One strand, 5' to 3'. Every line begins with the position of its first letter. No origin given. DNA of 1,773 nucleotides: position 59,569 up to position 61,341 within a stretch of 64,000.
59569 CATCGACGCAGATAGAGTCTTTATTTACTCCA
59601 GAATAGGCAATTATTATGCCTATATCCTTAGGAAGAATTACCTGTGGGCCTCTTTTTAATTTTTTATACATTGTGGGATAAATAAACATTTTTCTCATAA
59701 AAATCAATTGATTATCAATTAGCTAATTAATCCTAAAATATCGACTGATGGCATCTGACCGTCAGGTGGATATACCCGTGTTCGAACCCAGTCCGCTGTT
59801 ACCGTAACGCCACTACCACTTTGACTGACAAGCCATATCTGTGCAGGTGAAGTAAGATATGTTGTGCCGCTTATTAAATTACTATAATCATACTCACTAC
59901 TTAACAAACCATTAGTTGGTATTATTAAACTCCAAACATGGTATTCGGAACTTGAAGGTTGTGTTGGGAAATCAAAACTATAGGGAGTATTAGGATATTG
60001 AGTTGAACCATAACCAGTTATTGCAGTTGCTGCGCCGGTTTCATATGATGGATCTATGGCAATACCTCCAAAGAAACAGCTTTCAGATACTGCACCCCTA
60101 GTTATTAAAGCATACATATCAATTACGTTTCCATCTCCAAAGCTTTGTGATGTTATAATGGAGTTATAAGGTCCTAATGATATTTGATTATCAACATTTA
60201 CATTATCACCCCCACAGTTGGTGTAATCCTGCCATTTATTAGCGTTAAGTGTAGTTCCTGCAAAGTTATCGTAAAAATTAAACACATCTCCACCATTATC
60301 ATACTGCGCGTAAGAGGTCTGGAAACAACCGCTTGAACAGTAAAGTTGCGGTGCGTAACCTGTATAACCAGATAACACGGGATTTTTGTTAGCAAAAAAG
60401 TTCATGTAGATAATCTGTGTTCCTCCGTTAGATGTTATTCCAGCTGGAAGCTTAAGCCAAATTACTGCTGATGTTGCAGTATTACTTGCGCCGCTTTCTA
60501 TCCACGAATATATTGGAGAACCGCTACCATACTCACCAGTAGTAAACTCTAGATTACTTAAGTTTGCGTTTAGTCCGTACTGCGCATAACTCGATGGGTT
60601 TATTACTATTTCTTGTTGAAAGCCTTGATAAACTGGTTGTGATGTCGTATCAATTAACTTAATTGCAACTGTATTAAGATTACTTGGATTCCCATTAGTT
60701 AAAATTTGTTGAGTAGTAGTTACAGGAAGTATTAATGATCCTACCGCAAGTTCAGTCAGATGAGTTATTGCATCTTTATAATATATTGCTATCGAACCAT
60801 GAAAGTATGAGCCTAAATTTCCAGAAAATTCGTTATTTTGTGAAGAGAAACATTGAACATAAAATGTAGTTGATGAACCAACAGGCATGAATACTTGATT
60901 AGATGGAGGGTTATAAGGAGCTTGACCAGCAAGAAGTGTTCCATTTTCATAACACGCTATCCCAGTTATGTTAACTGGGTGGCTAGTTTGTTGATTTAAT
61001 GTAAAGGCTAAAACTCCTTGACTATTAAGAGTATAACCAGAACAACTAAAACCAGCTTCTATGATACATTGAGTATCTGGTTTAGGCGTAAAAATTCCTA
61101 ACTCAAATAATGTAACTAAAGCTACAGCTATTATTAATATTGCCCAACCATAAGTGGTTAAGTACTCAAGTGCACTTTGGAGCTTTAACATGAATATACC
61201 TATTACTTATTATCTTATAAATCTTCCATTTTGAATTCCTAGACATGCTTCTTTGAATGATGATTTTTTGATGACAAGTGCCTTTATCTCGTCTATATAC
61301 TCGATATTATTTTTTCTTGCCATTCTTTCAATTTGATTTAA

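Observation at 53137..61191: Inverted pilin-like paralogs with patchy ~97-98% identical DNA tracts flanking a 5-kb segment: a possible gene-conversion or inversion substrate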

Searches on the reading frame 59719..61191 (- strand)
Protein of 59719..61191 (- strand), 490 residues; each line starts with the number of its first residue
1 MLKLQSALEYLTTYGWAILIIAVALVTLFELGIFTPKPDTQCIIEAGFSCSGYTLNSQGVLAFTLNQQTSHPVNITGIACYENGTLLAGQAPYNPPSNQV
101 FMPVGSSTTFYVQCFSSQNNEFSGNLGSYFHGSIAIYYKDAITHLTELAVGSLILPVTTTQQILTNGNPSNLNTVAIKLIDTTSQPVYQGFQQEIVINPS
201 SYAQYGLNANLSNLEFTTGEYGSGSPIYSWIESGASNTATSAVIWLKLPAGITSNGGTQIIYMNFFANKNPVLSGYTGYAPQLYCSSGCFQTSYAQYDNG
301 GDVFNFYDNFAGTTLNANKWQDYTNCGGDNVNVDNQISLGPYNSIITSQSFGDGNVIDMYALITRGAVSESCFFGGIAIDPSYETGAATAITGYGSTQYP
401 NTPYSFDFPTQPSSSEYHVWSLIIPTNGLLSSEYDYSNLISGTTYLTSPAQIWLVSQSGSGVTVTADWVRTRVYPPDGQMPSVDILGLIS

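Call 8: search_protein_families(library=pfam, proteins=[window:59719-61191:-], max_evalue=0.01)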
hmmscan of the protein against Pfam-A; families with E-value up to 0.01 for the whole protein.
window:59719-61191:- (490 aa): 1 family
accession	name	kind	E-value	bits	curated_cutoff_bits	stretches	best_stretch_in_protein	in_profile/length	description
PF10102.14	DUF2341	-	7.3e-08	33.2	23.4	1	292-321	53-82/84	Domain of unknown function (DUF2341)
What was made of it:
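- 59719..61191 (-): Paralog B (490 aa). Same architecture, with a B-type N-terminal domain and a ConA/GH16-like C-terminal domain. DUF2341 at 33.2 bits, above the 23.4 cutoff (call 8).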

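Call 9: search_protein_families(library=ncbifam, proteins=[window:59719-61191:-], max_evalue=0.01)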
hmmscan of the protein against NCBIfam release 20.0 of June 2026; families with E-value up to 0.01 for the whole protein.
window:59719-61191:- (490 aa): 0 families

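Call 10: find_encoding_contigs(protein=window:59719-61191:-, flank=10000, max_places=10)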
Protein window:59719-61191:- (490 aa): 6 contigs read that carry it; 2 places shown.
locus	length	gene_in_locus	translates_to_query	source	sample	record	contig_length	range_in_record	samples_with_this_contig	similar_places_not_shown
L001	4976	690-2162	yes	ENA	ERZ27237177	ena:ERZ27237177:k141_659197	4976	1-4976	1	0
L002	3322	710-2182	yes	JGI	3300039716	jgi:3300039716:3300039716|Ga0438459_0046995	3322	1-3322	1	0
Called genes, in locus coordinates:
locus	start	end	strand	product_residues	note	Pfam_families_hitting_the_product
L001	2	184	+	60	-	?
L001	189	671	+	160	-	PF04312:DUF460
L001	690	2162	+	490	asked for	PF10102:DUF2341 (faint)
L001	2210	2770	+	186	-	PF01135:PCMT (weak), PF08704:GCD14, PF13847:Methyltransf_31, PF08241:Methyltransf_11 (weak), PF13649:Methyltransf_25 (weak)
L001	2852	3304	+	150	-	PF12323:HTH_OrfB_IS605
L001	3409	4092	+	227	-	PF01385:OrfB_IS605, PF07282:Cas12f1-like_TNB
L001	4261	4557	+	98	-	PF01918:Alba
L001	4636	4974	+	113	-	?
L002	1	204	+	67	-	?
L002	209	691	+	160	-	PF04312:DUF460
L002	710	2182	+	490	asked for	PF10102:DUF2341 (faint)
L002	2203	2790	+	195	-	PF01135:PCMT (weak), PF08704:GCD14, PF13847:Methyltransf_31, PF08241:Methyltransf_11 (weak), PF13649:Methyltransf_25 (weak)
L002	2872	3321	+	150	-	?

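Call 13: find_homologous_proteins(query=window:59719-61191:-, max_evalue=0.00001)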
Query window:59719-61191:- (490 aa): 282 proteins with E <= 0.00001 among 8000 candidates; the best 120 are listed.
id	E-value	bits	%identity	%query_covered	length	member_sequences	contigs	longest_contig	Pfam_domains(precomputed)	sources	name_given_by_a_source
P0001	0.0e+0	1104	100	100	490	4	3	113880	PF10102.15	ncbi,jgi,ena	jgi:hypothetical protein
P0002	4.8e-177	608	62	100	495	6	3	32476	-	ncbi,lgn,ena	-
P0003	1.8e-169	583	59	100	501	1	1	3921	-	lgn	-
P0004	4.8e-158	545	54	100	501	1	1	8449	-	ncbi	ncbi:MAG: hypothetical protein QXD23_02200 [Candidatus Micrarchaeaceae archaeon]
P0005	1.2e-153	531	54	99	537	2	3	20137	PF10102.15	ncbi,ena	-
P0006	1.2e-142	494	51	99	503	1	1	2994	-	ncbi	-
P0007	3.5e-140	486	71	63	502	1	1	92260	-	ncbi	ncbi:MAG: hypothetical protein ACP5M9_01585 [Candidatus Micrarchaeia archaeon]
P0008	1.2e-136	475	66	67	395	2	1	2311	-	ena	-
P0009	1.9e-133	464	66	64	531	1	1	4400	-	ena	-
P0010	4.4e-95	337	52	67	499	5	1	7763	PF10102.15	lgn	-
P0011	2.0e-94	335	51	64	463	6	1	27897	-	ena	-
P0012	5.4e-92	327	51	65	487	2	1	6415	PF10102.15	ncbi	-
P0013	2.2e-91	325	50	63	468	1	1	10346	-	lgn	-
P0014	1.9e-90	322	50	64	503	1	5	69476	-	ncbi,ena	-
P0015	1.2e-88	316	51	64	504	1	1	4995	-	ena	-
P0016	3.9e-87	311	50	63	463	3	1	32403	-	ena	-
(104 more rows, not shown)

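Call 16: find_encoding_contigs(protein=P0011, flank=10000, max_places=6)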
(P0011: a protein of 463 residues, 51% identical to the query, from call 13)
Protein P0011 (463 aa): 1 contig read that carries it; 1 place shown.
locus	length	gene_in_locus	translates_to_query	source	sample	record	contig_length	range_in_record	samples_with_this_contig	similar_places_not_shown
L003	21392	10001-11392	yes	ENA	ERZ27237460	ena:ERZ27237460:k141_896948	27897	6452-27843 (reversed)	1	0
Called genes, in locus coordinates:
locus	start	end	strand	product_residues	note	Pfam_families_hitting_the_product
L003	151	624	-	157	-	PF00293:NUDIX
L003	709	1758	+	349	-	PF08541:ACP_syn_III_C (weak)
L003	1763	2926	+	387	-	PF00108:Thiolase_N, PF22691:Thiolase_C_1, PF02803:Thiolase_C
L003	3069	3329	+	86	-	PF01796:OB_ChsH2_C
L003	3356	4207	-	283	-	-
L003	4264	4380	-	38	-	-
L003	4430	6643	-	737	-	-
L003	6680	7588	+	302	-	PF01040:UbiA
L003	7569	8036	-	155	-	PF11969:DcpS_C, PF01230:HIT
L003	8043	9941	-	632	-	PF05362:Lon_C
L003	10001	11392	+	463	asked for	-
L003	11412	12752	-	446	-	PF27218:MJ0043_C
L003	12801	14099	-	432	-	PF01336:tRNA_anti-codon, PF00152:tRNA-synt_2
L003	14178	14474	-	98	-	PF01918:Alba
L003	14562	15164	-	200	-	PF01135:PCMT (weak), PF08704:GCD14, PF13847:Methyltransf_31, PF08241:Methyltransf_11 (weak), PF13649:Methyltransf_25 (weak)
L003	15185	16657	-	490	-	PF10102:DUF2341 (faint)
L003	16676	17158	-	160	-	PF04312:DUF460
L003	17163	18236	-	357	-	-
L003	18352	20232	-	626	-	PF03485:Arg_tRNA_synt_N, PF00750:tRNA-synt_1d, PF05746:DALR_1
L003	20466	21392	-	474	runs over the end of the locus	PF02881:SRP54_N, PF13604:AAA_30 (weak), PF00448:SRP54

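Call 17: find_encoding_contigs(protein=P0007, flank=10000, max_places=4)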
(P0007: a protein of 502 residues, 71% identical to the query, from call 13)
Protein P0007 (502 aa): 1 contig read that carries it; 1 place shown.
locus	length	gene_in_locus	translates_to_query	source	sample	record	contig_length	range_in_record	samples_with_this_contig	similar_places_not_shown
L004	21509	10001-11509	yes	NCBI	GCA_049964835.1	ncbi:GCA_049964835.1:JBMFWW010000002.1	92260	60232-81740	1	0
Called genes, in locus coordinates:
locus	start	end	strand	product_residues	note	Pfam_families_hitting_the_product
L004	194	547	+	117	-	-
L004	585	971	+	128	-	-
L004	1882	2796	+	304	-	PF05569:Peptidase_M56 (faint), PF01435:Peptidase_M48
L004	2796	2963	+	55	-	-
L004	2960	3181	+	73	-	PF08713:DNA_alkylation (weak)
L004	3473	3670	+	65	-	-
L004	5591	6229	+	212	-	PF04981:NMD3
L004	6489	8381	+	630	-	PF03485:Arg_tRNA_synt_N (weak), PF00750:tRNA-synt_1d, PF05746:DALR_1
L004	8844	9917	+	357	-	-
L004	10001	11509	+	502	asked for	-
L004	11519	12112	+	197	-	PF08704:GCD14, PF00398:RrnaAD (faint), PF05175:MTS (weak), PF06325:PrmA (weak), PF13847:Methyltransf_31, PF08241:Methyltransf_11, PF13649:Methyltransf_25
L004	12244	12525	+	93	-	PF01918:Alba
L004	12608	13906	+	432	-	PF01336:tRNA_anti-codon, PF00152:tRNA-synt_2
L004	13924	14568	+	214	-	PF00730:HhH-GPD, PF00633:HHH (weak)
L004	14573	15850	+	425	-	PF27218:MJ0043_C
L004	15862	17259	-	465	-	PF10102:DUF2341 (faint)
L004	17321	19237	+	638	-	PF05362:Lon_C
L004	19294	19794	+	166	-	PF11969:DcpS_C, PF01230:HIT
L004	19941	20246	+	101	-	-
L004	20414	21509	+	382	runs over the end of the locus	PF02355:SecD_SecF_C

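Call 24: find_related_loci(query=A1, collection=genome_contigs, flank=10000)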
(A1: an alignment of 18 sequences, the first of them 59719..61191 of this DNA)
Query A1 (490 aa) in genome_contigs; peptide patterns used: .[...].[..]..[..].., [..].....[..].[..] (x = any residue, [..] = any of these).
58 stretches matched a pattern; 33 encode a relative of the query (tblastn E <= 1e-3); 32 distinct loci.
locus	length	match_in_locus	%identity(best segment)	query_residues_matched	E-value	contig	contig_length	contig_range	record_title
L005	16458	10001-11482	62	1-489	1e-179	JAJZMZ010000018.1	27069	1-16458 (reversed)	MAG: Candidatus Micrarchaeota archaeon isolate MAS3.bin57 NODE_3439_length_27069_cov_1.889689, whole genome shotgun sequ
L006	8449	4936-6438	54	1-490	6e-164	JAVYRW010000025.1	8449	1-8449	MAG: Candidatus Micrarchaeaceae archaeon isolate DRTY-16_202007_bins_11 DRTY-16_202007_bins_11_scaffold_25, whole genome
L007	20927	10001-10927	71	1-309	9e-145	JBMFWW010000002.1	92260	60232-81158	MAG: Candidatus Micrarchaeia archaeon isolate KM4364-28 NODE_2_length_92260_cov_6.409837, whole genome shotgun sequence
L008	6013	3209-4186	47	2-332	1e-82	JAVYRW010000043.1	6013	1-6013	MAG: Candidatus Micrarchaeaceae archaeon isolate DRTY-16_202007_bins_11 DRTY-16_202007_bins_11_scaffold_43, whole genome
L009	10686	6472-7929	38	2-485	5e-81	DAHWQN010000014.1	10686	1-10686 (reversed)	MAG TPA_asm: Candidatus Micrarchaeota archaeon isolate clean1451 NODE_14_length_10686_cov_3.383448, whole genome shotgun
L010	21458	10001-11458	37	2-481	6e-72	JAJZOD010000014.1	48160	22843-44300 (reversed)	MAG: Candidatus Micrarchaeota archaeon isolate MAS4.bin50 NODE_571_length_48160_cov_26.284325, whole genome shotgun sequ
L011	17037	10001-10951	42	1-316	7e-65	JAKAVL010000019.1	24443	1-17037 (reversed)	MAG: Candidatus Micrarchaeota archaeon isolate YP3.bin95 NODE_2466_length_24443_cov_2.28126, whole genome shotgun sequen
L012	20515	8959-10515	33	2-482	2e-59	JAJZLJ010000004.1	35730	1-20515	MAG: Candidatus Micrarchaeota archaeon isolate MAS3.bin106 NODE_2170_length_35730_cov_3.835239, whole genome shotgun seq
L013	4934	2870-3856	41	2-339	2e-57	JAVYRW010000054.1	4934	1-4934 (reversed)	MAG: Candidatus Micrarchaeaceae archaeon isolate DRTY-16_202007_bins_11 DRTY-16_202007_bins_11_scaffold_54, whole genome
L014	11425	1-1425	35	16-485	2e-57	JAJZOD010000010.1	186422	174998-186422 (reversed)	MAG: Candidatus Micrarchaeota archaeon isolate MAS4.bin50 NODE_7_length_186422_cov_16.329010, whole genome shotgun seque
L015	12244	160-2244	40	2-318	4e-55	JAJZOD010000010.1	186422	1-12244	MAG: Candidatus Micrarchaeota archaeon isolate MAS4.bin50 NODE_7_length_186422_cov_16.329010, whole genome shotgun seque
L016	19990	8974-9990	38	172-483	9e-47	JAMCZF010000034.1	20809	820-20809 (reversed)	MAG: Candidatus Marsarchaeota archaeon isolate FK_Sedi_B_Bin.316 NODE_8824_length_20809_cov_1.96548, whole genome shotgu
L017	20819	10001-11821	38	2-490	7e-47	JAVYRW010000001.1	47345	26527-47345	MAG: Candidatus Micrarchaeaceae archaeon isolate DRTY-16_202007_bins_11 DRTY-16_202007_bins_11_scaffold_1, whole genome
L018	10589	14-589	51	167-351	1e-44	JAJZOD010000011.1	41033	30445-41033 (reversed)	MAG: Candidatus Micrarchaeota archaeon isolate MAS4.bin50 NODE_799_length_41033_cov_15.320369, whole genome shotgun sequ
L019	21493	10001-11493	37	3-482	8e-44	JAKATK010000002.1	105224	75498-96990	MAG: Candidatus Micrarchaeota archaeon isolate YP2.bin58 NODE_215_length_105224_cov_11.532375, whole genome shotgun sequ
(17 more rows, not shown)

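Call 26: find_encoding_contigs(protein=P0014, flank=10000, max_places=3)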
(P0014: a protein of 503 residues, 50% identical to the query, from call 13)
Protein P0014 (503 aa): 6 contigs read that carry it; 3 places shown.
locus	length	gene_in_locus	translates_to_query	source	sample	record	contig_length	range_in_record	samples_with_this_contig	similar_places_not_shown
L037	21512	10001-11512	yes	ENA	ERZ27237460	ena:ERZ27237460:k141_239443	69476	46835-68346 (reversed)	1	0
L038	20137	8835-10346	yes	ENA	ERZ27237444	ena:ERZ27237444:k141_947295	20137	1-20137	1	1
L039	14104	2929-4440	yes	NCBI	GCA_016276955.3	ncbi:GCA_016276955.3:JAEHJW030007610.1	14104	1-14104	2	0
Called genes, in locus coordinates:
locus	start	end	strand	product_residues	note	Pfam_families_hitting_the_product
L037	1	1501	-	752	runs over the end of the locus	-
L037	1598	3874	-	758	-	-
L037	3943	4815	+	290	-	PF01040:UbiA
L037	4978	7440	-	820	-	-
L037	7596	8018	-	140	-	PF01230:HIT, PF11969:DcpS_C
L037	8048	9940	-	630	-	PF05362:Lon_C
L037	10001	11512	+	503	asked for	-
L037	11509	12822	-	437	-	PF27218:MJ0043_C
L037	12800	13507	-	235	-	PF00730:HhH-GPD, PF00633:HHH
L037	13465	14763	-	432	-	PF01336:tRNA_anti-codon, PF00152:tRNA-synt_2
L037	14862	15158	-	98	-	PF01918:Alba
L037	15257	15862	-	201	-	PF08704:GCD14, PF13847:Methyltransf_31, PF08241:Methyltransf_11 (faint), PF13649:Methyltransf_25 (faint)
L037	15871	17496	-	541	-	PF10102:DUF2341 (faint)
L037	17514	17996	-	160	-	PF04312:DUF460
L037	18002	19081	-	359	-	-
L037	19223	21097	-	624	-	PF03485:Arg_tRNA_synt_N, PF00750:tRNA-synt_1d, PF05746:DALR_1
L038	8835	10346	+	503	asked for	-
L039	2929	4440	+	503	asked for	-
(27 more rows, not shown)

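Call 27: find_encoding_contigs(protein=P0016, flank=10000, max_places=3)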
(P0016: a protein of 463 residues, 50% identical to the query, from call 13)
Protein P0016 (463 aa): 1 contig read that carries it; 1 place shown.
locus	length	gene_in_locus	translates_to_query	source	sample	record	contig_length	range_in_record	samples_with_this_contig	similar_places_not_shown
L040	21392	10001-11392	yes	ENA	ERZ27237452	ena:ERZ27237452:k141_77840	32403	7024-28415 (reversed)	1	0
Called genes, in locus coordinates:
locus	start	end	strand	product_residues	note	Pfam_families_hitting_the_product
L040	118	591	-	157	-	PF00293:NUDIX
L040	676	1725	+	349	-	PF08541:ACP_syn_III_C (weak)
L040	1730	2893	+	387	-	PF00108:Thiolase_N, PF02803:Thiolase_C, PF22691:Thiolase_C_1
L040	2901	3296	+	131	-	PF12172:zf-ChsH2 (weak), PF01796:OB_ChsH2_C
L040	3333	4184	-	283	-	-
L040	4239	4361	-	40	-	-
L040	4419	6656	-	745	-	-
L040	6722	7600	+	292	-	PF01040:UbiA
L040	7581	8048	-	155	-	PF11969:DcpS_C, PF01230:HIT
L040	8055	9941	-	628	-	PF05362:Lon_C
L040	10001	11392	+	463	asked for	-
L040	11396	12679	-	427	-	PF27218:MJ0043_C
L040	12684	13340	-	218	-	PF00730:HhH-GPD, PF00633:HHH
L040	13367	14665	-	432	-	PF01336:tRNA_anti-codon, PF00152:tRNA-synt_2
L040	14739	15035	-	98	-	PF01918:Alba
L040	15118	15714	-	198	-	PF01135:PCMT (weak), PF08704:GCD14, PF00398:RrnaAD (weak), PF01728:FtsJ (faint), PF13649:Methyltransf_25 (weak), PF13847:Methyltransf_31, PF08241:Methyltransf_11 (weak)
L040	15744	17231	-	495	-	-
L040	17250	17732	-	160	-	PF04312:DUF460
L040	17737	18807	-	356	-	-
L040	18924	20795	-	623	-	PF03485:Arg_tRNA_synt_N, PF00750:tRNA-synt_1d, PF05746:DALR_1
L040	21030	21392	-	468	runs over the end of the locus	PF02881:SRP54_N, PF00448:SRP54, PF13604:AAA_30 (weak)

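Call 41: find_related_loci(query=A1, collection=metagenome_contigs, flank=10000)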
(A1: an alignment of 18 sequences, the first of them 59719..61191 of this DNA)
Query A1 (490 aa) in metagenome_contigs; peptide patterns used: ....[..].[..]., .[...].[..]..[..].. (x = any residue, [..] = any of these).
76 stretches matched a pattern; 7 encode a relative of the query (tblastn E <= 1e-3); 7 distinct loci.
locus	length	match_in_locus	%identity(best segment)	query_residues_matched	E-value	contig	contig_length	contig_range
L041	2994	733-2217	51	1-484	2e-155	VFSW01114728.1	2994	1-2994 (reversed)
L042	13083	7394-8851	38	2-485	6e-82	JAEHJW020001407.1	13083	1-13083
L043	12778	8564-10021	38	2-485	6e-82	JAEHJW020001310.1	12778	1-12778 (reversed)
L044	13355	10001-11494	35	2-482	2e-71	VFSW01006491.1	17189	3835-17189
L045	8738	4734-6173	32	3-481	2e-52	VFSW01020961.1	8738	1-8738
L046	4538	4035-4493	43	3-158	1e-20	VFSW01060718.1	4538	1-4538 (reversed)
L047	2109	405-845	33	3-138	3e-8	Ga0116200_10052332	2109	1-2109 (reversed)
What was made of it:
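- Tried and rejected: The metagenome_contigs scan returned only 7 loci, which I did not analyse further (call 41).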

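Call 42: list_cluster_members(proteins=[P0011, P0001, P0002, P0016, P0013])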
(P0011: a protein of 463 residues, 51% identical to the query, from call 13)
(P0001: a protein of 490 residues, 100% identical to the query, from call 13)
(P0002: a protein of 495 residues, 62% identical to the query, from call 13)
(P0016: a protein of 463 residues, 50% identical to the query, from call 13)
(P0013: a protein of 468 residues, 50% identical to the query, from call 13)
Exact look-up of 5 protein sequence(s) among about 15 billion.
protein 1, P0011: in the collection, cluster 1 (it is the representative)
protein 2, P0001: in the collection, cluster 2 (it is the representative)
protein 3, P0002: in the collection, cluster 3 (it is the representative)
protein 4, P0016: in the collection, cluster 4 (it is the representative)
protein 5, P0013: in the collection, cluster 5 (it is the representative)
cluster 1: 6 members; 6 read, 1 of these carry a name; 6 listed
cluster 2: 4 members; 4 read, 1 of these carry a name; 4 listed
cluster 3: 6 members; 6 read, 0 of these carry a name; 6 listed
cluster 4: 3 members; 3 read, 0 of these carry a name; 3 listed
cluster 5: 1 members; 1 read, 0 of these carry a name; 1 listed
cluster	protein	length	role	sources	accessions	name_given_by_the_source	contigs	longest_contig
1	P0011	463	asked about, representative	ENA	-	-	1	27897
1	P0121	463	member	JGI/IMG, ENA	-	hypothetical protein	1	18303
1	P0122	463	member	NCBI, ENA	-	-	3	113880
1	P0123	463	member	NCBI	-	-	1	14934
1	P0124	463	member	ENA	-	-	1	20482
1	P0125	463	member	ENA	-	-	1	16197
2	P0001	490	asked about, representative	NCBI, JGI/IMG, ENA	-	hypothetical protein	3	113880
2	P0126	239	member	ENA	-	-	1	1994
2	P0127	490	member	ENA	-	-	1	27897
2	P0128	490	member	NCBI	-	-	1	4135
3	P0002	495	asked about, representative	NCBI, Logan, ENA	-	-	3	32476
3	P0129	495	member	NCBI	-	-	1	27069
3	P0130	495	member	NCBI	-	-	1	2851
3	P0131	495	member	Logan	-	-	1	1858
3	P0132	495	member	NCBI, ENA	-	-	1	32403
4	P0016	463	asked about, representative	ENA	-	-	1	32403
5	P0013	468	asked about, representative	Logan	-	-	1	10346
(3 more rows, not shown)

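Call 44: find_encoding_contigs(protein=P0124, flank=10000, max_places=3)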
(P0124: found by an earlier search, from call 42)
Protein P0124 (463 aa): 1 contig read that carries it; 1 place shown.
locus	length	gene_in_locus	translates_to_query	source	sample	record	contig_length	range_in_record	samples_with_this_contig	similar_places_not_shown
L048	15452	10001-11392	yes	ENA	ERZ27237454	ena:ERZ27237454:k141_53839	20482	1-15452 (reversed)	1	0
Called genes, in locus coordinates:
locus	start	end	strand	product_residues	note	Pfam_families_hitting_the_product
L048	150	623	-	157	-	PF00293:NUDIX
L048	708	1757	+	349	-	PF08541:ACP_syn_III_C (weak)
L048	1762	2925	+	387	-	PF00108:Thiolase_N, PF22691:Thiolase_C_1, PF02803:Thiolase_C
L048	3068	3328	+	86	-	PF01796:OB_ChsH2_C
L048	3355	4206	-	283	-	-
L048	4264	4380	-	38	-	-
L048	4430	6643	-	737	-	-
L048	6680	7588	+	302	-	PF01040:UbiA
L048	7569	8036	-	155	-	PF11969:DcpS_C, PF01230:HIT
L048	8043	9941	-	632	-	PF05362:Lon_C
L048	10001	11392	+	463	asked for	-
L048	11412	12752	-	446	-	PF27218:MJ0043_C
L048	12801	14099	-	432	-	PF01336:tRNA_anti-codon, PF00152:tRNA-synt_2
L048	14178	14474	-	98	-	PF01918:Alba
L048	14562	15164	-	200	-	PF01135:PCMT (weak), PF08704:GCD14, PF13847:Methyltransf_31, PF08241:Methyltransf_11 (weak), PF13649:Methyltransf_25 (weak)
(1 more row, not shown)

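Call 45: find_encoding_contigs(protein=P0121, flank=10000, max_places=3)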
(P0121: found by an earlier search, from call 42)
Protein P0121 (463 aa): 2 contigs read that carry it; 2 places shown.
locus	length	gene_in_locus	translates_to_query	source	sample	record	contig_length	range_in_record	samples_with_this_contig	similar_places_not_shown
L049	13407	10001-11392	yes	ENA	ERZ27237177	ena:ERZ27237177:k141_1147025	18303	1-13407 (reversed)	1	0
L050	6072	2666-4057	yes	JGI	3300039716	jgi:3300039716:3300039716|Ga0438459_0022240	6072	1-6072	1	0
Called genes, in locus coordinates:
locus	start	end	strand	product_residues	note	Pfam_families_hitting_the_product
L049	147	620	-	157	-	PF00293:NUDIX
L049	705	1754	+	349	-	PF08541:ACP_syn_III_C (weak)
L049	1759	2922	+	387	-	PF00108:Thiolase_N, PF22691:Thiolase_C_1, PF02803:Thiolase_C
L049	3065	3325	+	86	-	PF01796:OB_ChsH2_C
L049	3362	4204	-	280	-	-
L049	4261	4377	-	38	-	-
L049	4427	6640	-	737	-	-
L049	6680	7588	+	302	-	PF01040:UbiA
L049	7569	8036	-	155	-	PF11969:DcpS_C, PF01230:HIT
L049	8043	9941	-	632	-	PF05362:Lon_C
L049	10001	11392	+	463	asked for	-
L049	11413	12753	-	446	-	PF27218:MJ0043_C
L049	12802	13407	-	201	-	PF00152:tRNA-synt_2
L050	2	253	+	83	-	?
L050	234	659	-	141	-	PF01230:HIT, PF11969:DcpS_C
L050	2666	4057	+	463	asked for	-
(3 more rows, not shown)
